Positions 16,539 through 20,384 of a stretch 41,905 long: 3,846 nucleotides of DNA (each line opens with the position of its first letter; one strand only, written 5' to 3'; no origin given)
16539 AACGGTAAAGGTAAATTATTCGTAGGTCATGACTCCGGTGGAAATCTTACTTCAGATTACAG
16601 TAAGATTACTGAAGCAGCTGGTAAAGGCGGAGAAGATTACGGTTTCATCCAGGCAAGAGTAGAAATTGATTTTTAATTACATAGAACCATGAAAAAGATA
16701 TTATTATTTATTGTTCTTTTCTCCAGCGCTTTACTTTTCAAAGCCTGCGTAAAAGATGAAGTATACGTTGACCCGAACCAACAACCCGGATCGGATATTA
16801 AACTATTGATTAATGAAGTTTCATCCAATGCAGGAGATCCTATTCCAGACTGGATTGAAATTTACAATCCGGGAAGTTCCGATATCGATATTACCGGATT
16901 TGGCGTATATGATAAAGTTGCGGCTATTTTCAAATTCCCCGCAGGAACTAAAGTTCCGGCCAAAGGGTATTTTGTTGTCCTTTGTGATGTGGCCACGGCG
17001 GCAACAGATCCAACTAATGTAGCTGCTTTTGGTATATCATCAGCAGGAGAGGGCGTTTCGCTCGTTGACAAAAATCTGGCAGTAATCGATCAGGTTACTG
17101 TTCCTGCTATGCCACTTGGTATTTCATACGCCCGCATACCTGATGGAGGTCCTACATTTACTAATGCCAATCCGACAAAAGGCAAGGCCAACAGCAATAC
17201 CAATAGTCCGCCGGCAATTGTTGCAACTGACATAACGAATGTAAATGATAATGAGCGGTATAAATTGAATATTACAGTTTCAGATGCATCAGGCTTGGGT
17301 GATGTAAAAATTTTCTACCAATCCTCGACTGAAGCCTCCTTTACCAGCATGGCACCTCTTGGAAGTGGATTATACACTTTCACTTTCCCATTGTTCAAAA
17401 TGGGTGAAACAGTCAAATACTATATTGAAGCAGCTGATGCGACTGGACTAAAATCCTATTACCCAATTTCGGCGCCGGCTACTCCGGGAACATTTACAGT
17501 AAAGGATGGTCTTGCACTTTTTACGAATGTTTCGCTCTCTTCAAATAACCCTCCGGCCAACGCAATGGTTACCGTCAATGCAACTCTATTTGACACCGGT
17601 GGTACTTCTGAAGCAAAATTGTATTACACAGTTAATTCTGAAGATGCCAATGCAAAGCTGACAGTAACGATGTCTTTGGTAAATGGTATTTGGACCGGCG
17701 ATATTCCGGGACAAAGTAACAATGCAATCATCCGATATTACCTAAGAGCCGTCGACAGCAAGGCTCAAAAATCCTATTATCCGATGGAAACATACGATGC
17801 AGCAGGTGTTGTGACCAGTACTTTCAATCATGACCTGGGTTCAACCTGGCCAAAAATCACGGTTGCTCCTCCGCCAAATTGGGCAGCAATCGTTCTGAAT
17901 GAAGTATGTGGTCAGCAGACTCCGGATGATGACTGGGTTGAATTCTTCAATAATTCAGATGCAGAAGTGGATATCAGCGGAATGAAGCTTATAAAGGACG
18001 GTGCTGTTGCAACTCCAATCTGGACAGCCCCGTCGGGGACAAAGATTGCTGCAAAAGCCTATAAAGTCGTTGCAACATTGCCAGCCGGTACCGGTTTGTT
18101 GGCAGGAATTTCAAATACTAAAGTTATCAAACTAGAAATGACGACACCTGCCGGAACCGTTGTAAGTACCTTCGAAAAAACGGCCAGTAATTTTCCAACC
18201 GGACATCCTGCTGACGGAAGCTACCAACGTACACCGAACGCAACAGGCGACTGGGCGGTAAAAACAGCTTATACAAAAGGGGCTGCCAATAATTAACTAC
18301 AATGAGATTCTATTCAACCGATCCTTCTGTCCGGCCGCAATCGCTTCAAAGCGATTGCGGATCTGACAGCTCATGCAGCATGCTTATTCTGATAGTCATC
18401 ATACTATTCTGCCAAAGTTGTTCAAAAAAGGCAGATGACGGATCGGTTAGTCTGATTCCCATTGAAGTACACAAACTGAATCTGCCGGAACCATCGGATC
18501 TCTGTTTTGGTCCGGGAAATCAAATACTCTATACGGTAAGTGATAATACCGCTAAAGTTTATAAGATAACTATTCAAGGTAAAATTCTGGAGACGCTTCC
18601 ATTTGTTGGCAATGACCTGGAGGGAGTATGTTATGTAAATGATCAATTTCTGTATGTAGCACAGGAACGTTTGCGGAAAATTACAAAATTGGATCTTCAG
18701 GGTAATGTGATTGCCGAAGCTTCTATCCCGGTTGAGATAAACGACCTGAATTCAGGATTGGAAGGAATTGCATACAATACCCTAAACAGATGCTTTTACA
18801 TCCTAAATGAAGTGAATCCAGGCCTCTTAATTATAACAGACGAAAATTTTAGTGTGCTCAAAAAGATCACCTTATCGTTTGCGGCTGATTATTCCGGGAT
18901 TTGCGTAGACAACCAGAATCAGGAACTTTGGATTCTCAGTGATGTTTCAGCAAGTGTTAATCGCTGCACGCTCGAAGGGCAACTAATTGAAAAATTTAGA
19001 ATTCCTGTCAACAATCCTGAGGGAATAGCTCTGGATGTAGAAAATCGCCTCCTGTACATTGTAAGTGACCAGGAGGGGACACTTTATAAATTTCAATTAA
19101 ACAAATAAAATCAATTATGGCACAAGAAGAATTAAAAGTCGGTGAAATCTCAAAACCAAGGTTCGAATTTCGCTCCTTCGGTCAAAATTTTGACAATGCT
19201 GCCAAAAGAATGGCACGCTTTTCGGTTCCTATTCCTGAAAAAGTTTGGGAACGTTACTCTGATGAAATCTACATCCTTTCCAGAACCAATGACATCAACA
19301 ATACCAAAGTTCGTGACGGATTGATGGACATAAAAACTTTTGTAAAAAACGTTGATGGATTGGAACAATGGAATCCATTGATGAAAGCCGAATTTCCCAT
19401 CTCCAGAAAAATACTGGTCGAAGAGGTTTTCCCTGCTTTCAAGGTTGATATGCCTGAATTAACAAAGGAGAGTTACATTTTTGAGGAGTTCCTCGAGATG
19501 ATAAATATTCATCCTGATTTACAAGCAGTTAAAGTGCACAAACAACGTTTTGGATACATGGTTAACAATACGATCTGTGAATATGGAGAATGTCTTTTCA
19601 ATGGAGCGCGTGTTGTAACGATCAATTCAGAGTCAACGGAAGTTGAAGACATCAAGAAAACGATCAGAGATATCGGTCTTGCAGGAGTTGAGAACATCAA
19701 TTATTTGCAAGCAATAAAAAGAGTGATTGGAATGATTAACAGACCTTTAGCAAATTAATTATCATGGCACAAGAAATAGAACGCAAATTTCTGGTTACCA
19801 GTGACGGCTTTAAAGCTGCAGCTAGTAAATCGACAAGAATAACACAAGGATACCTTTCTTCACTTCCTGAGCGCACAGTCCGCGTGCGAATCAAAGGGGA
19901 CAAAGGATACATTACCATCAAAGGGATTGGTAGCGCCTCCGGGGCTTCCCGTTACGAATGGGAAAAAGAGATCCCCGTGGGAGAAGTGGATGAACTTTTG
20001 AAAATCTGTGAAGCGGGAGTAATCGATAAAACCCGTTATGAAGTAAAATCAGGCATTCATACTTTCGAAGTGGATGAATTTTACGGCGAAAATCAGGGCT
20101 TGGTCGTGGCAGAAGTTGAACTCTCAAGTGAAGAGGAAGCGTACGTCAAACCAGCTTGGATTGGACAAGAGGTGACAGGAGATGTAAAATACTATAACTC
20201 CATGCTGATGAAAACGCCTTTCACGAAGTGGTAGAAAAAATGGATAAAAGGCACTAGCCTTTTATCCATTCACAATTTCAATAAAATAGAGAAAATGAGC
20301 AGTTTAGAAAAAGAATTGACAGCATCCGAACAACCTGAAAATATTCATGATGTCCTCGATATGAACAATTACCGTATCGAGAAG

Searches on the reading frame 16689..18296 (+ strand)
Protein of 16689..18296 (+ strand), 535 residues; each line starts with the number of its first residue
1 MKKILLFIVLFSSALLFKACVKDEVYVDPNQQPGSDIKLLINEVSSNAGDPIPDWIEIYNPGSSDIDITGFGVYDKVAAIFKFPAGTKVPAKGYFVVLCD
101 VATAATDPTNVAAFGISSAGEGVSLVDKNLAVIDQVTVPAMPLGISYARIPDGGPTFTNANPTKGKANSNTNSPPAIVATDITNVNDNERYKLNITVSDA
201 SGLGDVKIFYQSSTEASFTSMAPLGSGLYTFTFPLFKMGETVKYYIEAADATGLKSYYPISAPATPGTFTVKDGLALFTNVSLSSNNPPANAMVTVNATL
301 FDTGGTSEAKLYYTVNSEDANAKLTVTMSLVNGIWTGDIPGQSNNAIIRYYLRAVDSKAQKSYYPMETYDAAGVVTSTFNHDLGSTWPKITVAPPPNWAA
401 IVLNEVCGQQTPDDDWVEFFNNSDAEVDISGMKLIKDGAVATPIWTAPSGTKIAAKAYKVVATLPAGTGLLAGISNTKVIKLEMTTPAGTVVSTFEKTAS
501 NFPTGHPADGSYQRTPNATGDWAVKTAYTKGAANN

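Call 3: search_protein_families(library=pfam, proteins=[window:16689-18296:+], max_evalue=0.01)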
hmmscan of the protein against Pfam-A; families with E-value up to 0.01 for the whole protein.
window:16689-18296:+ (535 aa): 1 family
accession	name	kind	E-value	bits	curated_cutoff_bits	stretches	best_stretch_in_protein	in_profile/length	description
PF00932.25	LTD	-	3.8e-26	92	34.3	2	38-138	7-107/109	Lamin Tail Domain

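Call 4: search_protein_families(library=ncbifam, proteins=[window:16689-18296:+], max_evalue=0.01)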
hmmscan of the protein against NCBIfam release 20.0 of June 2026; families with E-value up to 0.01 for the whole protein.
window:16689-18296:+ (535 aa): 2 families
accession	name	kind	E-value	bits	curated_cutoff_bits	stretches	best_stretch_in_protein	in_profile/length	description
NF033680.1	exonuc_ExeM-GG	exception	3.3e-05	22.1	1300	1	411-476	35-102/884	extracellular exonuclease ExeM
NF053690.1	BamK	equivalog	0.0056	16.6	120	0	1-43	1-43/199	BamK family beta-barrel-assembly machinery protein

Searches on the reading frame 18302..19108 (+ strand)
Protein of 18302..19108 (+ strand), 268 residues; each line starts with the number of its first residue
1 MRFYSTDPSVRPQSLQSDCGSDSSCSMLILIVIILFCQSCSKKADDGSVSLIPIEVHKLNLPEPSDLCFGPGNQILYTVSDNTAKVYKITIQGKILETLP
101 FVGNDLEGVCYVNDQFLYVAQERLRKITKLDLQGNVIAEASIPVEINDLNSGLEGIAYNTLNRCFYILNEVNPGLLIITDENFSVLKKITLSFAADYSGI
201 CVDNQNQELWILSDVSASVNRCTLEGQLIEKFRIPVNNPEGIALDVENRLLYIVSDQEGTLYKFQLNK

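Call 3: search_protein_families(library=pfam, proteins=[window:18302-19108:+], max_evalue=0.01)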
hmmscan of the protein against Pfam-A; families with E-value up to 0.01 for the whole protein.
window:18302-19108:+ (268 aa): 8 families
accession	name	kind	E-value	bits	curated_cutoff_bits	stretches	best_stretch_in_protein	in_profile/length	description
PF06977.17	SdiA-regulated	-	9.3e-26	91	21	1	65-256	26-241/249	SdiA-regulated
PF13449.12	Phytase-like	-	9.7e-10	39.2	27.6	1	65-170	7-143/284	Esterase-like activity of phytase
PF24684.1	Vgb_lyase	-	4.9e-06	26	50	0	63-143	98-177/290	Virginiamycin B lyase family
PF01436.27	NHL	-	1.4e-05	25.3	20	0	237-253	2-17/28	NHL repeat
PF08450.18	SGL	-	2.6e-05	24.4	26.3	0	198-255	187-244/246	SMP-30/Gluconolactonase/LRE-like region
PF22000.2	DUF6929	-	0.0012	18.5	27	0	74-133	13-61/286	Family of unknown function (DUF6929)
PF13570.13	Beta-prop_ACSF4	-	0.0029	17.5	133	0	66-171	187-290/329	Beta-alanine-activating enzyme, beta-propeller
PF06678.16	DUF1179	-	0.0046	17.4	25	1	26-60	16-50/107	Protein of unknown function (DUF1179)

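Call 24: search_protein_families(library=ncbifam, proteins=[window:18302-19108:+], max_evalue=0.01)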
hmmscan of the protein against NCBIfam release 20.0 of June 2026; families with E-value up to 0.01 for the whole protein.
window:18302-19108:+ (268 aa): 1 family
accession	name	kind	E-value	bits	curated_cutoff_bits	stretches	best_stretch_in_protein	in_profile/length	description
TIGR03866.1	PQQ_ABC_repeats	subfamily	6.8e-06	25.4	287.3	0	160-259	8-105/310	PQQ-dependent catabolism-associated beta-propeller protein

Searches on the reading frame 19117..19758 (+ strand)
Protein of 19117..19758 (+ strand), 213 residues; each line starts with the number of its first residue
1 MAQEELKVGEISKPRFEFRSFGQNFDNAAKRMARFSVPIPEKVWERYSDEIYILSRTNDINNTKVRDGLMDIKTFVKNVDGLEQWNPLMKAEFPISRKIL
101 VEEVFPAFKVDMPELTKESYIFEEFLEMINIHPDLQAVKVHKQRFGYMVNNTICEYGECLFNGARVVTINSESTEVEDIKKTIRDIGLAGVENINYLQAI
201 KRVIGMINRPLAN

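Call 3: search_protein_families(library=pfam, proteins=[window:19117-19758:+], max_evalue=0.01)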
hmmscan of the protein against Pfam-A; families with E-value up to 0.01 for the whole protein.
window:19117-19758:+ (213 aa): 0 families

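Call 24: search_protein_families(library=ncbifam, proteins=[window:19117-19758:+], max_evalue=0.01)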
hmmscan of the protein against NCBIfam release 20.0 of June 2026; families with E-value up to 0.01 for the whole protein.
window:19117-19758:+ (213 aa): 1 family
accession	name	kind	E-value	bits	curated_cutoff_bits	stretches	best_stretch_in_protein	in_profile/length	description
NF033643.1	EspJ_gen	equivalog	0.0045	16.6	300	1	114-155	54-95/217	EspJ family T3SS effector ADP-ribosyltransferase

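Call 36: search_solved_structures(query=window:19117-19758:+, max_evalue=1)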
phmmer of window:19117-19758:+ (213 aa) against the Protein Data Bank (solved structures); distinct sequences matched with E-value up to 1: 9.
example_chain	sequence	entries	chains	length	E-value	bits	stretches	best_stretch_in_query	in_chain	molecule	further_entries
4idm_A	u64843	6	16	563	0.2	14.8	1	37-132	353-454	Delta-1-pyrroline-5-carboxylate dehydrogenase | 1-pyrroline-5-carboxylate dehydrogenase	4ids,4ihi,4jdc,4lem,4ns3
9mu2_D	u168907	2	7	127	0.35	14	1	90-139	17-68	DUF3168 domain-containing protein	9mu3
1veo_A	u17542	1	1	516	0.59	13.3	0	36-65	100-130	Beta-amylase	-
1b90_A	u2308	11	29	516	0.61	13.2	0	36-65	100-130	PROTEIN (BETA-AMYLASE) | Beta-amylase | PROTEIN (1,4-ALPHA-D-GLUCAN MALTOHYDROLASE.)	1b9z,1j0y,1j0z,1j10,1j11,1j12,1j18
1vep_A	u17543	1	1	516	0.61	13.2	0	36-65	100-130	Beta-amylase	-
1ven_A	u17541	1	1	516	0.61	13.2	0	36-65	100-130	Beta-amylase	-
3s3y_A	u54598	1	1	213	0.61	13.2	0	54-88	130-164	TANDEM CYANOVIRIN-N DIMER CVN2L0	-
1itc_A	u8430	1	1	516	0.65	13.1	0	36-65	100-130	Beta-Amylase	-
3s3z_A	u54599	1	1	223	0.77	12.9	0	54-88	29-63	Tandem Cyanovirin-N Dimer CVN2L10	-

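Call 69: find_homologous_proteins(query=window:19117-19758:+)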
Query window:19117-19758:+ (213 aa): 3357 proteins with E <= 0.001 among 3434 candidates; the best 120 are listed.
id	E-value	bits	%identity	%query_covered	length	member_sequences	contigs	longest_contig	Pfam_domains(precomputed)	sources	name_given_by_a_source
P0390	8.1e-129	446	93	100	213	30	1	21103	-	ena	-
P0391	3.3e-118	411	86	100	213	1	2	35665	-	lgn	-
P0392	4.9e-118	410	85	100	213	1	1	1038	-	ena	-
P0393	4.2e-117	407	85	100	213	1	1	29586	-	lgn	-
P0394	5.9e-117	407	85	100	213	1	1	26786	-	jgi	jgi:hypothetical protein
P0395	6.1e-117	407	85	100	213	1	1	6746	-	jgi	jgi:hypothetical protein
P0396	7.9e-117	406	85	100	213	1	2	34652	-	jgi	-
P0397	1.4e-116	406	84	100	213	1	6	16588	-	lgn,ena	-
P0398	1.6e-116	405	85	100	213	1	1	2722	-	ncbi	-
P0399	1.7e-116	405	85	100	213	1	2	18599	-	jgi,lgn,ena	-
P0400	2.0e-116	405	84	100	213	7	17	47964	-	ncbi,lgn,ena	-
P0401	3.0e-116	404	85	100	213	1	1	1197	-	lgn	-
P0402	3.5e-116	404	85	100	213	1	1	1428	-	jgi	-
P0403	4.9e-116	404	85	100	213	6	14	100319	-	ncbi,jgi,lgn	-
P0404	5.0e-116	404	84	100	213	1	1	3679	-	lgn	-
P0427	1.0e-114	400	82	100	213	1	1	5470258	-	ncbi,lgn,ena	-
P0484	6.0e-113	394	80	100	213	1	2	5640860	-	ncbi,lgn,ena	-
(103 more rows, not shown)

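Call 75: find_encoding_contigs(protein=P0427, flank=9000, max_places=1)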
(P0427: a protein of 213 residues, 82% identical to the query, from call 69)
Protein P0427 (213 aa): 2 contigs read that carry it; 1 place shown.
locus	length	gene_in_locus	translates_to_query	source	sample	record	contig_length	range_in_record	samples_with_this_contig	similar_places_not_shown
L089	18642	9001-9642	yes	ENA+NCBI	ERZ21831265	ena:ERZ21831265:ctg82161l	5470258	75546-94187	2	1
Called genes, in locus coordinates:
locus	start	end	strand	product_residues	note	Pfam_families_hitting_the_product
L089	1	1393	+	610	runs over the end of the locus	PF07719:TPR_2 (faint), PF13174:TPR_6 (faint), PF13181:TPR_8 (faint), PF13424:TPR_12 (faint), PF13428:TPR_14 (faint), PF13432:TPR_16 (faint), PF14559:TPR_19 (weak)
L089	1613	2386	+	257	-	PF00398:RrnaAD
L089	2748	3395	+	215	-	PF01865:PhoU_div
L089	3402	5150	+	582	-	PF01384:PHO4, PF00196:GerE (weak)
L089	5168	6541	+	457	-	PF07396:Porin_O_P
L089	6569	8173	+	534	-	PF00932:LTD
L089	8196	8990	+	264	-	PF06977:SdiA-regulated, PF13449:Phytase-like (weak)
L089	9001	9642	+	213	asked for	-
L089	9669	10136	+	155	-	PF01928:CYTH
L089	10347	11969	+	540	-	PF00939:Na_sulph_symp, PF03600:CitMHS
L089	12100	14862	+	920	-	-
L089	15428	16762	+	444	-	PF00149:Metallophos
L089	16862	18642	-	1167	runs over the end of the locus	PF14870:PSII_BNR (faint), PF02012:BNR (faint), PF24316:Tli3 (faint), PF15902:Sortilin-Vps10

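Call 76: find_encoding_contigs(protein=P0484, flank=9000, max_places=1)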
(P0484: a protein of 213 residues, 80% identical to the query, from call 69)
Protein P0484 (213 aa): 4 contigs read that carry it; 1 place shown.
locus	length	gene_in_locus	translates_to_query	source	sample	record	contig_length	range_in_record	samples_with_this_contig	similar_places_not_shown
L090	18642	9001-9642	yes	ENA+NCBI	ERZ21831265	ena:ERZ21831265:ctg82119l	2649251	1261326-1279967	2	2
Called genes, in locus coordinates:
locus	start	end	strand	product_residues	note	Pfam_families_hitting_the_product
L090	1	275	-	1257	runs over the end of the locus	PF16656:Pur_ac_phosph_N (faint), PF00041:fn3 (faint), PF19408:PKD_6, PF18962:Por_Secre_tail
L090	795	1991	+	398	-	PF18962:Por_Secre_tail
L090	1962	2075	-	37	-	-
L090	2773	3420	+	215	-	PF01865:PhoU_div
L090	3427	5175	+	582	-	PF01384:PHO4, PF00196:GerE (weak)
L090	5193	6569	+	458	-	PF07396:Porin_O_P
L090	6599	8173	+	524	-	PF00932:LTD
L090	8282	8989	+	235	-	PF13449:Phytase-like (faint), PF24684:Vgb_lyase (faint), PF06977:SdiA-regulated, PF08450:SGL (weak)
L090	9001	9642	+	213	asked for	-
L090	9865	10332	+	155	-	PF01928:CYTH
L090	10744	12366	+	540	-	PF00939:Na_sulph_symp, PF03600:CitMHS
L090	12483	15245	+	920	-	-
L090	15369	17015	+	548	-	-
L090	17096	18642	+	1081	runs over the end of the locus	PF19408:PKD_6, PF18962:Por_Secre_tail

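Call 77: predict_structure(alignment_id=A3)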
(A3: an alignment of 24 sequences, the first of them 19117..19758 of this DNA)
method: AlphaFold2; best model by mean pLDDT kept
length: 213 residues; sequences in the alignment: 24
mean_pLDDT: 42.7   pTM: 0.38
mean pLDDT of the five models: 42.7, 41.9, 41.5, 40.9, 40.6
residues with pLDDT >= 90: 3; 70-90: 28; 50-70: 22; < 50: 160
segments of 3 or more residues with pLDDT < 50: 1-88, 142-213
pLDDT, mean of each block of 10 residues (from residue 1): 26 24 30 27 33 39 31 34 42 73 68 85 76 63 37 31 28 39 43 40 34 26
secondary structure, 60 per line:
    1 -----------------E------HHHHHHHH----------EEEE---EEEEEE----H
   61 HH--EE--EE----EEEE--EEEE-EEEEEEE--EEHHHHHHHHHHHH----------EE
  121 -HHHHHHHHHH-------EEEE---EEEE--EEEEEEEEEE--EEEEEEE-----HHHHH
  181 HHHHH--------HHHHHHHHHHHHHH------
elements in order: H25-32 E43-46 E50-55 E75-78 E81-84 E86-92 H97-108 H122-131 E139-142 E146-149 E152-161 E164-170 H176-185 H194-207

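Call 79: search_solved_structures(query=A3, max_evalue=10)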
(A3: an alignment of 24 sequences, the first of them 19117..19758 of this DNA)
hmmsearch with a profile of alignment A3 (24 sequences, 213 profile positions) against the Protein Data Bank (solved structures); distinct sequences matched with E-value up to 10: 1.
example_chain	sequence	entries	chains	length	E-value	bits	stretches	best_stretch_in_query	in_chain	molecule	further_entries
9mu2_D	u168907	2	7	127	1.2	12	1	92-126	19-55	DUF3168 domain-containing protein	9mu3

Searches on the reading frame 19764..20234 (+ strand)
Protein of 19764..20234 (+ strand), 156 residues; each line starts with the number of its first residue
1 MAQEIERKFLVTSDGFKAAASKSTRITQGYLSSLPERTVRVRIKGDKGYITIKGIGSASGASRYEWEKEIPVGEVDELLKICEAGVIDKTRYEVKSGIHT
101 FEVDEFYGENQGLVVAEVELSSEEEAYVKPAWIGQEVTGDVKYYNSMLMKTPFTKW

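Call 12: search_protein_families(library=pfam, proteins=[window:19764-20234:+], max_evalue=0.001)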
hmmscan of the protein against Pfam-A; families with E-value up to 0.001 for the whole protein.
window:19764-20234:+ (156 aa): 1 family
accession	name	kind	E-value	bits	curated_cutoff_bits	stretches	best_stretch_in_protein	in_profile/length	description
PF01928.26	CYTH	-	2.6e-17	63.7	23.2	1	3-136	2-159/179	CYTH domain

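Call 24: search_protein_families(library=ncbifam, proteins=[window:19764-20234:+], max_evalue=0.01)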
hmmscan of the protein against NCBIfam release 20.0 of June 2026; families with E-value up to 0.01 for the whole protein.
window:19764-20234:+ (156 aa): 0 families
